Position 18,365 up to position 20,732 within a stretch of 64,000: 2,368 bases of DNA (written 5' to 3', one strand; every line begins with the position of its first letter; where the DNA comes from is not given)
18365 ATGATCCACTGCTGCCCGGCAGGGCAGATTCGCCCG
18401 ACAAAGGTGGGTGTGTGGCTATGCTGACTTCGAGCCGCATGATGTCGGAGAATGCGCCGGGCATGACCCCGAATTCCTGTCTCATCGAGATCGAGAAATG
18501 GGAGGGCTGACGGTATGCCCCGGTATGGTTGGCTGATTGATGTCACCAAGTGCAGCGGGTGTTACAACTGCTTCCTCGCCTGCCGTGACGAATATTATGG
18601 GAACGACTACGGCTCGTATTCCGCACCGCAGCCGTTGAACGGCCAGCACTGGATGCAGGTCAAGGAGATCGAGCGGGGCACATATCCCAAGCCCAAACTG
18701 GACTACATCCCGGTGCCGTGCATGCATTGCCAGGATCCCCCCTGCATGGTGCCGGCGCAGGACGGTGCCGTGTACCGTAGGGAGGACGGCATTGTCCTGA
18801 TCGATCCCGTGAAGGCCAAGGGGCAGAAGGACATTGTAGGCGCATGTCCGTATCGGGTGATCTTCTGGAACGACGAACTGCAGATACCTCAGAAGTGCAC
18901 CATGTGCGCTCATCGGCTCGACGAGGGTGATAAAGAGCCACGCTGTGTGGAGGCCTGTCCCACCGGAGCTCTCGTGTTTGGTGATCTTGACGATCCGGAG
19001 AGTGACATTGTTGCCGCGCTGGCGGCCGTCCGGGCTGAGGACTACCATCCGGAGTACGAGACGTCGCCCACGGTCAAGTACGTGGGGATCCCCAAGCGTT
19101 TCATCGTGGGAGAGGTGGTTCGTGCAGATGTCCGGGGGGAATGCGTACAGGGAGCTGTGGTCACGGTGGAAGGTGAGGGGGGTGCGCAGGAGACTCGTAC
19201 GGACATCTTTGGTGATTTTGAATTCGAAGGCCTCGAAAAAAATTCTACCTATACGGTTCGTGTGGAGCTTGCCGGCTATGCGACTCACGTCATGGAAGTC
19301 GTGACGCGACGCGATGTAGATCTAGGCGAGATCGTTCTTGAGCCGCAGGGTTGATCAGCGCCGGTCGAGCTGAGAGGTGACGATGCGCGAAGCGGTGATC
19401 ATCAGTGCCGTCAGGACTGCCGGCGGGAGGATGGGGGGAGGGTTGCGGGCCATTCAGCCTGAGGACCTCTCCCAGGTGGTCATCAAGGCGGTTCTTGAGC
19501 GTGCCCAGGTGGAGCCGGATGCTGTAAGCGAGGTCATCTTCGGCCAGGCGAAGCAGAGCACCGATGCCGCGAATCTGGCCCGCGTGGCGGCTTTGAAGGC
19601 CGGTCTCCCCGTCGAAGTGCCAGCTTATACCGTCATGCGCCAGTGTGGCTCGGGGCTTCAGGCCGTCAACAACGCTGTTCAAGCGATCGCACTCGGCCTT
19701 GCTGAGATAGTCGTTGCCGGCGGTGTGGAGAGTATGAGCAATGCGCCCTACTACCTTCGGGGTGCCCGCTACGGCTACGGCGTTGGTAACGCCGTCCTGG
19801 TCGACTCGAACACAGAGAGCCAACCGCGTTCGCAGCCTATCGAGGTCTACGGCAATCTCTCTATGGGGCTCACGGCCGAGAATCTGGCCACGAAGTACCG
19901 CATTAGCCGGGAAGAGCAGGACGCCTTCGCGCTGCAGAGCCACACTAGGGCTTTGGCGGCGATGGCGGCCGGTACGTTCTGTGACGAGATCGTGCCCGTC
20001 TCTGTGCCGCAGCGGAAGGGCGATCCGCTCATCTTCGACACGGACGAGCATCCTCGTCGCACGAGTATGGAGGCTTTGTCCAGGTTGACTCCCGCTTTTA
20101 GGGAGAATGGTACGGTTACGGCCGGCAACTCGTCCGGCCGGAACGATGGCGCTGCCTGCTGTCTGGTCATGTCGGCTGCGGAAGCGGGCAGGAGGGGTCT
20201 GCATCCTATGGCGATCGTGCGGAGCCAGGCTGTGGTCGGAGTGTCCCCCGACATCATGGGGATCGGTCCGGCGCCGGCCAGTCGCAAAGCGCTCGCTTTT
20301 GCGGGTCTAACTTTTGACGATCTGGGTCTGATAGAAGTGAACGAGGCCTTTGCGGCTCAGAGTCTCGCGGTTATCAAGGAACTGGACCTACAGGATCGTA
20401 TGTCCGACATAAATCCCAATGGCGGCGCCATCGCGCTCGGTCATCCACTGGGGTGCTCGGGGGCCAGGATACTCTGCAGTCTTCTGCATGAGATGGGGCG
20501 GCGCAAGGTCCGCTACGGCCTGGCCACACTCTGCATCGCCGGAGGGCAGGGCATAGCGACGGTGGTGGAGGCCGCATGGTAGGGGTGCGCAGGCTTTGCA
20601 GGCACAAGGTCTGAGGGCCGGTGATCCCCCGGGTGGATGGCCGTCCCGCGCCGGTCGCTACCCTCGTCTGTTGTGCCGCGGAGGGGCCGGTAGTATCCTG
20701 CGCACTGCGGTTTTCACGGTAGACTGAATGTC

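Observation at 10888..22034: Two-IclR cluster of SDR / 3-hydroxyacyl-CoA DH / SDR + transhydroxylase-like Mo enzyme + thiolase + LarA-like: candidate anaerobic polyhydroxybenzene fermentation island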

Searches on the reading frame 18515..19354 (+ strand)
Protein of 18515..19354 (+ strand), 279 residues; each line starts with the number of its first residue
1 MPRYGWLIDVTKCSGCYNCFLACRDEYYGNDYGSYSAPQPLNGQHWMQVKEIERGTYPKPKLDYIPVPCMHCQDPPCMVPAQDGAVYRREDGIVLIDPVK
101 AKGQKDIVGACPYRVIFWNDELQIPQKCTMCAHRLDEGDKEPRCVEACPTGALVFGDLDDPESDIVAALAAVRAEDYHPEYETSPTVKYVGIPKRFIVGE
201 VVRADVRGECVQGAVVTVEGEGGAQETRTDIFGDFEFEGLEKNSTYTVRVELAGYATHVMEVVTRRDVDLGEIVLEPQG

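Call 3: search_protein_families(library=pfam, proteins=[window:18515-19354:+])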
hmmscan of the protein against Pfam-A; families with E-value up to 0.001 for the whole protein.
window:18515-19354:+ (279 aa): 6 families
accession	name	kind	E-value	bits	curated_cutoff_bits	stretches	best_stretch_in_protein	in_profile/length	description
PF13247.11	Fer4_11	-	4.6e-30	104.2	26.2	1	62-157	3-99/100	4Fe-4S dicluster domain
PF13620.12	CarboxypepD_reg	-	8e-10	39.4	32.3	1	197-264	2-68/82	Carboxypeptidase regulatory-like domain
PF13715.12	CarbopepD_reg_2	-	2.2e-06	28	32.2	1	199-267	3-67/88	CarboxypepD_reg-like domain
PF12838.12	Fer4_7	-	8.9e-06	26.5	27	0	12-77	1-44/52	4Fe-4S dicluster domain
PF13187.11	Fer4_9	-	3.8e-05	24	27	0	12-77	1-43/52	4Fe-4S dicluster domain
PF00037.32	Fer4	-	7.1e-05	22.9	21.1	0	143-153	13-23/24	4Fe-4S binding domain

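Call 4: search_protein_families(library=ncbifam, proteins=[window:18515-19354:+])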
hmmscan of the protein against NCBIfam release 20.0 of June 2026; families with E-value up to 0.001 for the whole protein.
window:18515-19354:+ (279 aa): 18 families
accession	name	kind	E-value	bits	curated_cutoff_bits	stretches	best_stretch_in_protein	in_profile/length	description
NF041715.1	arsenate_red_ArrB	equivalog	2.3e-35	122.2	450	2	3-121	2-109/233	arsenate respiratory reductase iron-sulfur subunit ArrB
NF011569.0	PRK14993.1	equivalog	5.1e-34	117.8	416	1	3-198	43-230/244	tetrathionate reductase subunit TtrB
NF045797.1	DsrO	equivalog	2.4e-33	115.5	200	1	3-190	43-234/235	sulfate reduction electron transfer complex DsrMKJOP subunit DsrO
TIGR03478.1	DMSO_red_II_bet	subfamily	3.7e-30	104.9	480.7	1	38-190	102-253/321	DMSO reductase family type II enzyme, iron-sulfur subunit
TIGR03149.1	cyt_nit_nrfC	equivalog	2.5e-29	102.2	377.6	1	3-187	38-213/225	cytochrome c nitrite reductase Fe-S protein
TIGR02951.1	DMSO_dmsB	equivalog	1.1e-28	100.3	214.1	1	3-160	1-155/161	DMSO/selenate family reductase complex B subunit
NF042979.1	EthbenzDh_ebdB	equivalog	2.5e-27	95.7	740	1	42-191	128-276/354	ethylbenzene dehydrogenase subunit beta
NF041782.1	mnquin_red_QrcC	equivalog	9.4e-24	84.4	400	2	4-119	1-121/239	menaquinone reductase iron-sulfur cluster-binding subunit QrcC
NF008134.0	PRK10882.1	equivalog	3.5e-22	78.9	263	1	5-177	40-227/329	hydrogenase 2 operon protein HybA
TIGR01582.1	FDH-beta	equivalog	1.4e-21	76.9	334.7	1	7-162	25-186/283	formate dehydrogenase subunit beta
NF045715.1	sulf_resp_HmcB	equivalog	3e-17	62.7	420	1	4-160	37-200/307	sulfate respiration complex iron-sulfur protein HmcB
TIGR01660.1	narH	equivalog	6.3e-17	61.1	524.05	1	52-151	166-265/492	nitrate reductase subunit beta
NF038355.1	FDH3_beta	equivalog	1.7e-11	44.5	240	1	6-132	5-122/180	formate dehydrogenase FDH3 subunit beta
NF009451.0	PRK12809.1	equivalog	5.5e-10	38.1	1154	1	9-156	8-137/639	formate-dependent uric acid utilization protein YgfT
NF007382.0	PRK09898.1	equivalog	2e-09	37.3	213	1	10-154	65-199/208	ferredoxin-like protein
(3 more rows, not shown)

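Call 59: search_solved_structures(query=window:18515-19354:+, max_evalue=1e-20)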
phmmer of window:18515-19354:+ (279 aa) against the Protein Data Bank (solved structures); distinct sequences matched with E-value up to 1e-20: 5.
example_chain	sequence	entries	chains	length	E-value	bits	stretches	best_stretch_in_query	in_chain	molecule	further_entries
4v4c_B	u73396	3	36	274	1.8e-63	217.8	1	1-273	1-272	Pyrogallol hydroxytransferase small subunit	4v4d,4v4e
2vpw_B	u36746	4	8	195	8.5e-36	127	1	1-195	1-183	NRFC PROTEIN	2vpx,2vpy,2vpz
6cz7_B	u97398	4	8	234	1.7e-30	109.5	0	3-120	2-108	4Fe-4S ferredoxin, iron-sulfur binding domain protein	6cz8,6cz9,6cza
2ivf_B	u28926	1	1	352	2.1e-27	99.4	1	39-190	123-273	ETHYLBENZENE DEHYDROGENASE BETA-SUBUNIT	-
4ydd_B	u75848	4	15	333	3.4e-22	82.3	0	37-190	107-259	DMSO reductase family type II enzyme, iron-sulfur subunit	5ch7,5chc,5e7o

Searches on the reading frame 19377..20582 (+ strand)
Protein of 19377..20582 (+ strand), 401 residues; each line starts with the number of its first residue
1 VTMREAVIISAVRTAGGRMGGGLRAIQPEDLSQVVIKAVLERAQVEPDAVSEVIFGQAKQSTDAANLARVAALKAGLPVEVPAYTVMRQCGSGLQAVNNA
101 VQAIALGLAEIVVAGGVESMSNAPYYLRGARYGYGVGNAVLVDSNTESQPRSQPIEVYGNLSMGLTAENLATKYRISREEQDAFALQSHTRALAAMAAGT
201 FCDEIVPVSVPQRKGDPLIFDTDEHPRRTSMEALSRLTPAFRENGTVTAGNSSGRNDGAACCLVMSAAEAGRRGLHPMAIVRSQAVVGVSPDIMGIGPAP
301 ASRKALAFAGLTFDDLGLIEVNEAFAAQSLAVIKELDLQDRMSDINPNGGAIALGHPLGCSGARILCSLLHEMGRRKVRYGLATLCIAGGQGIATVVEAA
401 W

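Call 3: search_protein_families(library=pfam, proteins=[window:19377-20582:+])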
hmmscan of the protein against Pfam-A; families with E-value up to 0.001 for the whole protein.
window:19377-20582:+ (401 aa): 3 families
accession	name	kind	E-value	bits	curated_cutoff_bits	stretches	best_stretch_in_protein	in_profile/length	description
PF00108.29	Thiolase_N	-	3.4e-86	289.3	26.4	1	7-267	2-259/260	Thiolase, N-terminal domain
PF02803.24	Thiolase_C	-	1.3e-45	154.4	27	1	276-398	2-122/123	Thiolase, C-terminal domain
PF00109.32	ketoacyl-synt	-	5.3e-07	29.9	20.8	1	79-123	163-207/252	Beta-ketoacyl synthase, N-terminal domain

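Call 4: search_protein_families(library=ncbifam, proteins=[window:19377-20582:+])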
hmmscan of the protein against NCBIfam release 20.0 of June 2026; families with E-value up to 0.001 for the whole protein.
window:19377-20582:+ (401 aa): 43 families (the best 25 are shown)
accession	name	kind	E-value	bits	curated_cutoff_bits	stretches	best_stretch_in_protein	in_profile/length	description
NF004853.0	PRK06205.1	subfamily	2.7e-142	474.5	551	1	3-399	1-402/404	acetyl-CoA C-acetyltransferase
TIGR01930.1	AcCoA-C-Actrans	subfamily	4.5e-139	463.7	240.55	1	8-398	1-385/385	acetyl-CoA C-acyltransferase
NF006552.0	PRK09051.1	subfamily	1.3e-133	446.1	565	1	2-399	2-394/395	beta-ketothiolase BktB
NF004206.0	PRK05656.1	subfamily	2.7e-132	441.6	688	1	3-398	1-391/392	acetyl-CoA C-acetyltransferase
NF006551.0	PRK09050.1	subfamily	4.9e-128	427.6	605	1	3-398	1-399/401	3-oxoadipyl-CoA thiolase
NF042999.1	bketothiol_BktB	equivalog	9.4e-127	423.5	725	1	3-398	2-392/394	beta-ketothiolase BktB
TIGR02430.1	pcaF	equivalog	2.8e-124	415.2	597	1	4-398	1-398/400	3-oxoadipyl-CoA thiolase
NF006001.0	PRK08131.1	equivalog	2.1e-114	382.5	622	1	3-399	1-399/401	3-oxoadipyl-CoA thiolase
NF006510.0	PRK08947.1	equivalog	2.5e-114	382.2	519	1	3-398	1-385/387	acetyl-CoA C-acyltransferase FadA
NF005805.0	PRK07661.1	equivalog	3.8e-113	378.4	633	1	3-398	1-389/391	acetyl-CoA C-acetyltransferase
NF006086.0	PRK08235.1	equivalog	8.7e-110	367.5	526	1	3-398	1-391/393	acetyl-CoA C-acetyltransferase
TIGR02445.1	fadA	equivalog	2.3e-105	352.7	591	1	6-398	2-383/385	acetyl-CoA C-acyltransferase FadA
NF006553.0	PRK09052.1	equivalog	1.1e-103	347.4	567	1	3-399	5-398/399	acetyl-CoA C-acyltransferase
NF005152.0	PRK06633.1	equivalog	4.2e-102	341.7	675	1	5-399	4-391/392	acetyl-CoA C-acetyltransferase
NF005033.0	PRK06445.1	equivalog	3.4e-99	332.7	511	1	25-399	30-394/395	acetyl-CoA C-acetyltransferase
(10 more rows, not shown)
